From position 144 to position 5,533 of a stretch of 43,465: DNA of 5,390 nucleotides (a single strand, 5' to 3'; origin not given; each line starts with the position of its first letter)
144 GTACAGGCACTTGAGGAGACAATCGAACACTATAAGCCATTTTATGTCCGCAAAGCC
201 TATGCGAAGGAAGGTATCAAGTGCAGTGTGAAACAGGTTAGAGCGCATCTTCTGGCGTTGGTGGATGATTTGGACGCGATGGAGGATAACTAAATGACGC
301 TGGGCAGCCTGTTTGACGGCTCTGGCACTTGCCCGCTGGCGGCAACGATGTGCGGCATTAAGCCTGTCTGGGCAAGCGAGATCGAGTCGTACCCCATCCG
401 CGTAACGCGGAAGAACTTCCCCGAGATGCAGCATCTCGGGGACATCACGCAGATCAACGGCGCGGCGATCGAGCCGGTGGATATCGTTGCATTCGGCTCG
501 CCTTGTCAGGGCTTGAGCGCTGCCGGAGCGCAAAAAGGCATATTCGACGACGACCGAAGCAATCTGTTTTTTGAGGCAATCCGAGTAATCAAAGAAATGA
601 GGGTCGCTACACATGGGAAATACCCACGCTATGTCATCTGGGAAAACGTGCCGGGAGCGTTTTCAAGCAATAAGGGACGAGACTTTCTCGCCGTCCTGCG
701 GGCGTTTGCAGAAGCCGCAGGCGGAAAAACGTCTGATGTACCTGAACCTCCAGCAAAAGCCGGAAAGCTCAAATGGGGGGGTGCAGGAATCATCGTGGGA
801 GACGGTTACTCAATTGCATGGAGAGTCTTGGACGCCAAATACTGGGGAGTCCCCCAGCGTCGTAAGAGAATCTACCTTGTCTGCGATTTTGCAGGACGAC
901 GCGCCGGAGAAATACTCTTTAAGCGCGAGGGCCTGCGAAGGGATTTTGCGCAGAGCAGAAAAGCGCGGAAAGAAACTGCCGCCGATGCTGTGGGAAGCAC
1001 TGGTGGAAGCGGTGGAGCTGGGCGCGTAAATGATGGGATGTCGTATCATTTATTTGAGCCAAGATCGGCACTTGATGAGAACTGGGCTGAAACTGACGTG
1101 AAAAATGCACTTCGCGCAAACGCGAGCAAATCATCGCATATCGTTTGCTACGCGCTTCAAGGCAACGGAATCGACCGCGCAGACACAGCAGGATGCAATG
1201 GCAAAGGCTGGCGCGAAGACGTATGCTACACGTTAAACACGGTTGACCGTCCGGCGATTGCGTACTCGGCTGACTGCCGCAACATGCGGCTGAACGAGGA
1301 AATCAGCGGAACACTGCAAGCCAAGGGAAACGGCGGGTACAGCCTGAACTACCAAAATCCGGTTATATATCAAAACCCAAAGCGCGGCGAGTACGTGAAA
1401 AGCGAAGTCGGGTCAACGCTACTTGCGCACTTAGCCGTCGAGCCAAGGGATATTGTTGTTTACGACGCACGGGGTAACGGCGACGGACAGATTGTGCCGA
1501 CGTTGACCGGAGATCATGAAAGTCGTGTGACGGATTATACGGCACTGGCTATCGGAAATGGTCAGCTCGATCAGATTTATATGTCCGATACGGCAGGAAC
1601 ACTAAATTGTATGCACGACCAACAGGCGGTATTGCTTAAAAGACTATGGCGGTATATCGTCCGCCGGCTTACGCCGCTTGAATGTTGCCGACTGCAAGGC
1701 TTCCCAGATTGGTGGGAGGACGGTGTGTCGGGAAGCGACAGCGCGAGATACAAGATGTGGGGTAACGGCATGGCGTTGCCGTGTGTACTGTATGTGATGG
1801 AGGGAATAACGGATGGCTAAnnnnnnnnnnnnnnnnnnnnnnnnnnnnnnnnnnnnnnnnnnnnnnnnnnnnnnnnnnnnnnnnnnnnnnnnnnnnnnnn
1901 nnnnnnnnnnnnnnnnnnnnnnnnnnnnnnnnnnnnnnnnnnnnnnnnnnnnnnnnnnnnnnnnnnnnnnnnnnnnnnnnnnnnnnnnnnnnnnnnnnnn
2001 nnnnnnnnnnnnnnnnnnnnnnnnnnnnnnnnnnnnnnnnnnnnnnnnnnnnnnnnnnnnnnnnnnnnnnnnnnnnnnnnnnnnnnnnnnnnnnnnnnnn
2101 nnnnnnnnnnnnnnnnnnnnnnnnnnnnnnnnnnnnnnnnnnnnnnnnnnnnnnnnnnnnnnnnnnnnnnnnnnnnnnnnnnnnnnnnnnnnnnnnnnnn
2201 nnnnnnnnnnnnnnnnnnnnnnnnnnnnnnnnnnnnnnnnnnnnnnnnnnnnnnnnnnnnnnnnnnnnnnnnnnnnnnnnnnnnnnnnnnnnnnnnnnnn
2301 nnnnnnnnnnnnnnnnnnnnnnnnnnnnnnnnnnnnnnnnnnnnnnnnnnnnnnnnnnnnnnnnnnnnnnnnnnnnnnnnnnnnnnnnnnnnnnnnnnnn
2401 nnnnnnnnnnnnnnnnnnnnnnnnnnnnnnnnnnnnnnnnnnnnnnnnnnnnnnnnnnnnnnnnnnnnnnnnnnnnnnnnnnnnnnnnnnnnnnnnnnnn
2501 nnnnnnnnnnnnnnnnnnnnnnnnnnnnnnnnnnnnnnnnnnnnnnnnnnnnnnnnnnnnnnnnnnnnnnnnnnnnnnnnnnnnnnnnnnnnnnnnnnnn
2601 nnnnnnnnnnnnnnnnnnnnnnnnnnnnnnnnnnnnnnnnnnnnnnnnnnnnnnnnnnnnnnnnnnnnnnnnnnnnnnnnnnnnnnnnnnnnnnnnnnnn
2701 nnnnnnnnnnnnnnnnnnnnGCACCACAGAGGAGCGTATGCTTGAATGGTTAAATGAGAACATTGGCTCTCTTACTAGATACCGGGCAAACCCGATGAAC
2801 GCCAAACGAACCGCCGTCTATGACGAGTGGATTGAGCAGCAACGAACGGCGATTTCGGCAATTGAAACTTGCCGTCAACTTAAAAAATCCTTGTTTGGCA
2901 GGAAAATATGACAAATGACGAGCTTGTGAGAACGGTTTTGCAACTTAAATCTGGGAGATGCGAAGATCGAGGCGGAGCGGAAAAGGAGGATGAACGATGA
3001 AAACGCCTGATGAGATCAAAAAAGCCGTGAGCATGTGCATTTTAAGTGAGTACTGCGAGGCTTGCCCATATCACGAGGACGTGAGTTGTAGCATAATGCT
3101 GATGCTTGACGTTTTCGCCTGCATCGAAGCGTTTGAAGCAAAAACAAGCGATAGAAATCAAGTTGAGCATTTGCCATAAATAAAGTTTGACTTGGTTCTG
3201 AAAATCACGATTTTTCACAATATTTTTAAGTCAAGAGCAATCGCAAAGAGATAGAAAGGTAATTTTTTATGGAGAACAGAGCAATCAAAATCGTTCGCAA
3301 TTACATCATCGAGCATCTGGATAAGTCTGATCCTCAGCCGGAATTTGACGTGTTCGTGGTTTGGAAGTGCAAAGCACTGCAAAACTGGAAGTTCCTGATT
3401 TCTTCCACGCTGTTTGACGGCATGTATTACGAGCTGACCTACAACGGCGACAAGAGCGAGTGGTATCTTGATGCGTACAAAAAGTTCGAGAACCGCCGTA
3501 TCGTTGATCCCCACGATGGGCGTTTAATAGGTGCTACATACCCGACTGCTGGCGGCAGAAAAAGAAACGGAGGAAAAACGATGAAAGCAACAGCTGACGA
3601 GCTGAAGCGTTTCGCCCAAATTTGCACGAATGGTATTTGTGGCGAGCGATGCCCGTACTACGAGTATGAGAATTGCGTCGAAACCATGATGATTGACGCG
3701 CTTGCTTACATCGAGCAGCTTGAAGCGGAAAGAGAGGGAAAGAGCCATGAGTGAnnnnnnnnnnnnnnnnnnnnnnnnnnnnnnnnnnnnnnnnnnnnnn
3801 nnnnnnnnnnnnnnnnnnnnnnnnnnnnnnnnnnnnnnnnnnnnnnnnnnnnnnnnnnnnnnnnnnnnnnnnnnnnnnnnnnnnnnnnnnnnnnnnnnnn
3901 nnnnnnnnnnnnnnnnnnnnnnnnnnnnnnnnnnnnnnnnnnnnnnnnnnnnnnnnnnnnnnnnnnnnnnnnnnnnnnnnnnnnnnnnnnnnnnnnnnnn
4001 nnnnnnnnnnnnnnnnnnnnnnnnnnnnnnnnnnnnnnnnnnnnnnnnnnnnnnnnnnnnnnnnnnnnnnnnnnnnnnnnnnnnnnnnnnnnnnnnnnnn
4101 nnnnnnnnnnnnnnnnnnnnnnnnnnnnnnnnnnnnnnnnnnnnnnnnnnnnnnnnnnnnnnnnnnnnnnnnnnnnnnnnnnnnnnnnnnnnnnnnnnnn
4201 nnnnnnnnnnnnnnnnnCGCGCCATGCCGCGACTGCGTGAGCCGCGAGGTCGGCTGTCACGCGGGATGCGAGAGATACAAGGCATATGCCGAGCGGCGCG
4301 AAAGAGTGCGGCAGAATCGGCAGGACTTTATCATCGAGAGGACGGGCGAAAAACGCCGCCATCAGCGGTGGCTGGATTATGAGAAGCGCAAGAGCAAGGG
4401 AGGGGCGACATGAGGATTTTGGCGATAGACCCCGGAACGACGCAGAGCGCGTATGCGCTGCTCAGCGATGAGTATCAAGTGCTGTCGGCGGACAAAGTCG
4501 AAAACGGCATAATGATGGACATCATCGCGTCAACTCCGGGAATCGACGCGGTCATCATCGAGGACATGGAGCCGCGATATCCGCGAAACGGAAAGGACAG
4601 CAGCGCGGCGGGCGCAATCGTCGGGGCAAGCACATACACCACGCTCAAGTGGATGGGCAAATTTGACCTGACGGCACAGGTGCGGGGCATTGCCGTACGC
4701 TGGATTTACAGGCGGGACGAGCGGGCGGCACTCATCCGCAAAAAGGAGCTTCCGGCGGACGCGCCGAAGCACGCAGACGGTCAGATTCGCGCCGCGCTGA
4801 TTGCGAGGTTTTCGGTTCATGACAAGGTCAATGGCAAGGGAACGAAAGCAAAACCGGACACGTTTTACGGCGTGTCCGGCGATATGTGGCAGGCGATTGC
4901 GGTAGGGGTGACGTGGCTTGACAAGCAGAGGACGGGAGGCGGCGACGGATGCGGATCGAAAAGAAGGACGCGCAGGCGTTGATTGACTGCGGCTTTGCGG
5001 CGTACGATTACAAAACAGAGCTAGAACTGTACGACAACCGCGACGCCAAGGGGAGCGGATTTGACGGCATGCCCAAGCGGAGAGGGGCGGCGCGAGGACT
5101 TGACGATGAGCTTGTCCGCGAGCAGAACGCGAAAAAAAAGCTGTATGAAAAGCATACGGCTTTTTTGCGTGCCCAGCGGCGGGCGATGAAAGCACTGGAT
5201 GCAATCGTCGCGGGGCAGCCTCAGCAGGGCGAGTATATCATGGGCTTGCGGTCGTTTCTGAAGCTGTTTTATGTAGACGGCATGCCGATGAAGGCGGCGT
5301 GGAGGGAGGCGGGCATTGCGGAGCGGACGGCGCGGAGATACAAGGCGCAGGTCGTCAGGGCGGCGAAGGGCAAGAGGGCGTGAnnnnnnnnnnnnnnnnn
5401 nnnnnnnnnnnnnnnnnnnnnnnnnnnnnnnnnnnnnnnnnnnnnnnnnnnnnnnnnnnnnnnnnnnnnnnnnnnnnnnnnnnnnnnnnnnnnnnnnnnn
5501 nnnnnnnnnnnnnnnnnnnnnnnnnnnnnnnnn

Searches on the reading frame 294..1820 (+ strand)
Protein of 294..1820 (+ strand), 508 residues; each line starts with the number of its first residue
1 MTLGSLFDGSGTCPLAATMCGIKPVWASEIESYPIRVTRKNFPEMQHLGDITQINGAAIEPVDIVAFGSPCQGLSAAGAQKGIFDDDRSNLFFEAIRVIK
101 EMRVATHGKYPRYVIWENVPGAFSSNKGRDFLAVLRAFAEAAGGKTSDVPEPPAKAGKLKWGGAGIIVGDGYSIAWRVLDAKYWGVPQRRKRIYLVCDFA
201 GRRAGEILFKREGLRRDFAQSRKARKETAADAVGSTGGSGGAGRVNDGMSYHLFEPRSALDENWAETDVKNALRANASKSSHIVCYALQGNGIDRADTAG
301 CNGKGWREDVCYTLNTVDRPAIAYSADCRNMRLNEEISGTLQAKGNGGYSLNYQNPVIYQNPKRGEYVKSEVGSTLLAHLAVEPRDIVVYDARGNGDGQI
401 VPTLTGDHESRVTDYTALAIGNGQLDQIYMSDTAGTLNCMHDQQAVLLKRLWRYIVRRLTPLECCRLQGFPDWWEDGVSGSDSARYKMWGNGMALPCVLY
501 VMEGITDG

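Call 50: search_protein_families(library=phrogs, proteins=[window:294-1820:+], max_evalue=0.001)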
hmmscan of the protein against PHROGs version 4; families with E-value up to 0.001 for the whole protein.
window:294-1820:+ (508 aa): 11 families
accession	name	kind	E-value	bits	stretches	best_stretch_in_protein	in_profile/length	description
phrog_116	-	other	2.7e-85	288.2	1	1-505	208-489/779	DNA methyltransferase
phrog_363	-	other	2.3e-44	152.9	1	1-255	54-257/327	DNA methyltransferase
phrog_16427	-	other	2.7e-28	100.3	3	433-504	97-167/235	DNA methyltransferase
phrog_864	-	DNA, RNA and nucleotide metabolism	2e-25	90.4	2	59-234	693-860/1064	DNA primase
phrog_38038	-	unknown function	2.6e-21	76.9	2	453-477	301-325/430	-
phrog_16528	-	other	2.4e-18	67.6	1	401-505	147-217/236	DNA methyltransferase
phrog_26324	-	other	6.7e-15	56.7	1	431-499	126-197/210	DNA methyltransferase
phrog_17284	-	unknown function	1.8e-10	41.5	1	450-505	153-210/245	-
phrog_13621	-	unknown function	2.6e-07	31.5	1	432-496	34-99/121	-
phrog_8411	-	unknown function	2.4e-05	25.2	1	433-488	146-202/206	-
phrog_29583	-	other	9.6e-05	22.3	0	50-100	66-116/468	DNA methyltransferase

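Call 51: search_protein_families(library=pfam, proteins=[window:294-1820:+], max_evalue=0.001)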
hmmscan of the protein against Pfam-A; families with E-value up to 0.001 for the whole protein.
window:294-1820:+ (508 aa): 1 family
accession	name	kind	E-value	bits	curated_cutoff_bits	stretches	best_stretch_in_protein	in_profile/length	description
PF00145.23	DNA_methylase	-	7.2e-47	160.8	22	2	1-140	1-132/324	C-5 cytosine-specific DNA methylase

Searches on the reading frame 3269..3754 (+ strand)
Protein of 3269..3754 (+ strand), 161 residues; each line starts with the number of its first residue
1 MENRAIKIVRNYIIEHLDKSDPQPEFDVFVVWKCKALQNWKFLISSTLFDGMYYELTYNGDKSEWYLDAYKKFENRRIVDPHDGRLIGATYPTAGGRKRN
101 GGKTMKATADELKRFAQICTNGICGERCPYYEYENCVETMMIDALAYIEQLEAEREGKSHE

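Call 50: search_protein_families(library=phrogs, proteins=[window:3269-3754:+], max_evalue=0.001)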
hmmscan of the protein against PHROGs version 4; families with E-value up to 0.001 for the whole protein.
window:3269-3754:+ (161 aa): 2 families
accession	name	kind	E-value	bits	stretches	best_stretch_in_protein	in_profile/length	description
phrog_918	-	unknown function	1.1e-31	110.7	1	2-80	40-118/126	-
phrog_19392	-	unknown function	5.3e-14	53.4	1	5-76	184-255/259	-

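Call 51: search_protein_families(library=pfam, proteins=[window:3269-3754:+], max_evalue=0.001)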
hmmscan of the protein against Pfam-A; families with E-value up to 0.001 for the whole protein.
window:3269-3754:+ (161 aa): 1 family
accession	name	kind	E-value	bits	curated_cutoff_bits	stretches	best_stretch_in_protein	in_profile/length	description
PF19791.4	DUF6275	-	3.2e-28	97.8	22.6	1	3-78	2-79/81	Family of unknown function (DUF6275)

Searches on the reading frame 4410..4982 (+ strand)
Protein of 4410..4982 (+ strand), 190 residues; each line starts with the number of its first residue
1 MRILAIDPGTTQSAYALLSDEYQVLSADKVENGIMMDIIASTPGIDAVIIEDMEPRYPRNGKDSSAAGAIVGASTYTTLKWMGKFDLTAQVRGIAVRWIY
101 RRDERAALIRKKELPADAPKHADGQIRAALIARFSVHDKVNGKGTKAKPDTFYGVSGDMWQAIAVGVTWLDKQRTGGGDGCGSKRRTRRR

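Call 50: search_protein_families(library=phrogs, proteins=[window:4410-4982:+], max_evalue=0.001)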
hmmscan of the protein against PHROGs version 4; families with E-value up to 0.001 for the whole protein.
window:4410-4982:+ (190 aa): 1 family
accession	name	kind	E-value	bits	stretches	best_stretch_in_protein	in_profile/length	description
phrog_1770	-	DNA, RNA and nucleotide metabolism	8.7e-11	43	1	1-173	4-149/158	Holliday junction resolvase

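Call 51: search_protein_families(library=pfam, proteins=[window:4410-4982:+], max_evalue=0.001)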
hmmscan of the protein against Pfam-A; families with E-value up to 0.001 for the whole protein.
window:4410-4982:+ (190 aa): 0 families

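Call 52: search_protein_families(library=ncbifam, proteins=[window:4410-4982:+], max_evalue=0.1)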
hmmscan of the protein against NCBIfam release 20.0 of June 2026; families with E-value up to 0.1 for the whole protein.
window:4410-4982:+ (190 aa): 0 families

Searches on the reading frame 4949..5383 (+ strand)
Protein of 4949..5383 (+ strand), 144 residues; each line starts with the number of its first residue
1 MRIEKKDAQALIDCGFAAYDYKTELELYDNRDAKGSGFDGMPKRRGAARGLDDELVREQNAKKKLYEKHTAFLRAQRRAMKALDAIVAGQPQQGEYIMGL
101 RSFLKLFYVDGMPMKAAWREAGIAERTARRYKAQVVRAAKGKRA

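Call 29: search_protein_families(library=pfam, proteins=[window:4949-5383:+], max_evalue=0.01)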
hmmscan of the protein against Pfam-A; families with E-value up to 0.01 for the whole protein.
window:4949-5383:+ (144 aa): 0 families

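Call 30: search_protein_families(library=phrogs, proteins=[window:4949-5383:+], max_evalue=0.01)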
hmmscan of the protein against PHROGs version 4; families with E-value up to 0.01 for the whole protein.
window:4949-5383:+ (144 aa): 1 family
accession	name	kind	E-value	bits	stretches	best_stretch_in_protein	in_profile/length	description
phrog_36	-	transcription regulation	0.00026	21.7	1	21-137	73-181/220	transcriptional regulator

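Call 52: search_protein_families(library=ncbifam, proteins=[window:4949-5383:+], max_evalue=0.1)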
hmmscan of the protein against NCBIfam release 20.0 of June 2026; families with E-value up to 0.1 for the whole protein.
window:4949-5383:+ (144 aa): 0 families

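Call 53: search_solved_structures(query=window:4949-5383:+, max_evalue=1)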
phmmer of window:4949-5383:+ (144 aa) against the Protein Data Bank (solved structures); distinct sequences matched with E-value up to 1: 3.
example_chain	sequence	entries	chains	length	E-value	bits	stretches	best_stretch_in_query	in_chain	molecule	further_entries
6a8j_A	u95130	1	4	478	0.58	13.7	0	18-100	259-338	RTX toxin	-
6a7h_A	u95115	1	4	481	0.66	13.6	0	18-97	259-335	RTX toxin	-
5w6l_A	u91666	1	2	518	0.69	13.5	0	18-100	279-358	RTX repeat-containing cytotoxin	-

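Call 81: find_homologous_proteins(query=window:4949-5383:+, max_evalue=0.001)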
Query window:4949-5383:+ (144 aa): 17 proteins with E <= 0.001 among 64 candidates.
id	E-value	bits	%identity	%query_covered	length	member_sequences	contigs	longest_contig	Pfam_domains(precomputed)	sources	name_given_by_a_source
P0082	1.3e-84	299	97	100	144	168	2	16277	-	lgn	-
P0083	3.1e-82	291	92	100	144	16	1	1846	-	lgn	-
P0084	7.8e-82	290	94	100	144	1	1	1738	-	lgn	-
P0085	1.5e-81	289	92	100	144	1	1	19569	-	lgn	-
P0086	4.4e-81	288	94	100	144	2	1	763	-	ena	-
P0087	4.3e-80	284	90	99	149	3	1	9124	-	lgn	-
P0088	5.7e-80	284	90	100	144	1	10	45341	-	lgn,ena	-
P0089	3.2e-78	278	88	100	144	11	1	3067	-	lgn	-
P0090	1.2e-77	277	88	99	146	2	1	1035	-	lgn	-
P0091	3.3e-58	214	67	99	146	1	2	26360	-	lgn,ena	-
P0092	1.7e-57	211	63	99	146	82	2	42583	-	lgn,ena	-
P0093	2.7e-57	211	66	99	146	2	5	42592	-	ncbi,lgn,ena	-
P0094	4.2e-57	210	67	99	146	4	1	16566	-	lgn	-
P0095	6.1e-56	206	65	99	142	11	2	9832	-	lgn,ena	-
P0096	5.2e-54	200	65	99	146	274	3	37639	-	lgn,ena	-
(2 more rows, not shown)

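Call 84: search_solved_structures(query=A4, max_evalue=10)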
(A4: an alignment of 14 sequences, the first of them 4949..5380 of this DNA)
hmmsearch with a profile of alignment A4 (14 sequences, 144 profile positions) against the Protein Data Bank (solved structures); distinct sequences matched with E-value up to 10: 0.

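Call 93: predict_structure(alignment_id=A4)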
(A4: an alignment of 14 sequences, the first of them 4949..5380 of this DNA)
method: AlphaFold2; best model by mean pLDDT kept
length: 144 residues; sequences in the alignment: 14
mean_pLDDT: 83.6   pTM: 0.71
mean pLDDT of the five models: 83.6, 83.5, 83.4, 82.8, 82.1
residues with pLDDT >= 90: 83; 70-90: 38; 50-70: 11; < 50: 12
segments of 3 or more residues with pLDDT < 50: 36-42, 44-46
pLDDT, mean of each block of 10 residues (from residue 1): 90 93 87 53 51 77 91 94 91 84 94 93 94 92 54
secondary structure, 60 per line:
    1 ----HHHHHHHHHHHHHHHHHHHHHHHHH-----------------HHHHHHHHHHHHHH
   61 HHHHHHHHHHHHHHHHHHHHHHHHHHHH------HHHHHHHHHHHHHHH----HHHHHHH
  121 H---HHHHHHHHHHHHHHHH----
elements in order: H5-29 H47-88 H95-109 H114-121 H125-140

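Call 97: fold_search(model_id=the predicted structure, library=pdb)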
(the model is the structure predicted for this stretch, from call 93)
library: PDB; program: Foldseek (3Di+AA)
matches with E <= 10: 211; with E <= 0.001: 0
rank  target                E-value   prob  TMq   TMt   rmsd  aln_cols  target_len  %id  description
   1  5clv_J                1.1e+00  0.69  0.28  0.51   3.7        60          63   17  Crystal Structure of KorA-operator DNA complex (KorA-OA) (released 2016-04-06)
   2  8yyu_A                1.1e+00  0.25  0.35  0.13  10.5       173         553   12  A tetrameric STAT1-DNA complex (released 2025-03-26)
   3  3hug_K                1.2e+00  0.69  0.27  0.48   4.3        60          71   23  Crystal structure of Mycobacterium tuberculosis anti-sigma factor RslA in complex with -35 promoter binding domain of  (released 2010-03-02)
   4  8jzt_A                1.4e+00  0.82  0.28  0.60   2.6        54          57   22  The sigF and anti-sigma factor complex (released 2024-10-16)
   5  3hug_E                1.5e+00  0.66  0.27  0.47   3.8        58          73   22  Crystal structure of Mycobacterium tuberculosis anti-sigma factor RslA in complex with -35 promoter binding domain of  (released 2010-03-02)
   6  8jzt_E                1.6e+00  0.77  0.28  0.52   2.9        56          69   21  The sigF and anti-sigma factor complex (released 2024-10-16)
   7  6dxo_A                1.6e+00  0.30  0.28  0.29  11.1       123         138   18  1.8 A structure of RsbN-BldN complex. (released 2018-07-11)
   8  3vep_D                1.6e+00  0.75  0.31  0.57   3.1        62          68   14  Crystal structure of SigD4 in complex with its negative regulator RsdA (released 2013-02-13)
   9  3hug_C                1.6e+00  0.66  0.28  0.46   3.5        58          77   21  Crystal structure of Mycobacterium tuberculosis anti-sigma factor RslA in complex with -35 promoter binding domain of  (released 2010-03-02)
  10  3hug_A                1.6e+00  0.51  0.24  0.40  10.9        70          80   18  Crystal structure of Mycobacterium tuberculosis anti-sigma factor RslA in complex with -35 promoter binding domain of  (released 2010-03-02)
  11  8gk7_A                1.6e+00  0.25  0.33  0.11  14.5       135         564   13  MsbA bound to cerastecin C (released 2024-04-24)
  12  5clv_M                1.7e+00  0.54  0.27  0.50   3.5        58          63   16  Crystal Structure of KorA-operator DNA complex (KorA-OA) (released 2016-04-06)
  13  4cqi                  1.7e+00  0.54  0.36  0.46   6.9       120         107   13  Crystal structure of recombinant tubulin-binding cofactor A (TBCA) from Leishmania major (released 2014-11-26)
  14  5clv_E                1.8e+00  0.54  0.28  0.51   3.9        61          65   16  Crystal Structure of KorA-operator DNA complex (KorA-OA) (released 2016-04-06)
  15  7rps                  1.9e+00  0.44  0.44  0.42   9.8       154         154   12  B. miyamotoi FbpB complement inhibitory domain (released 2022-04-27)
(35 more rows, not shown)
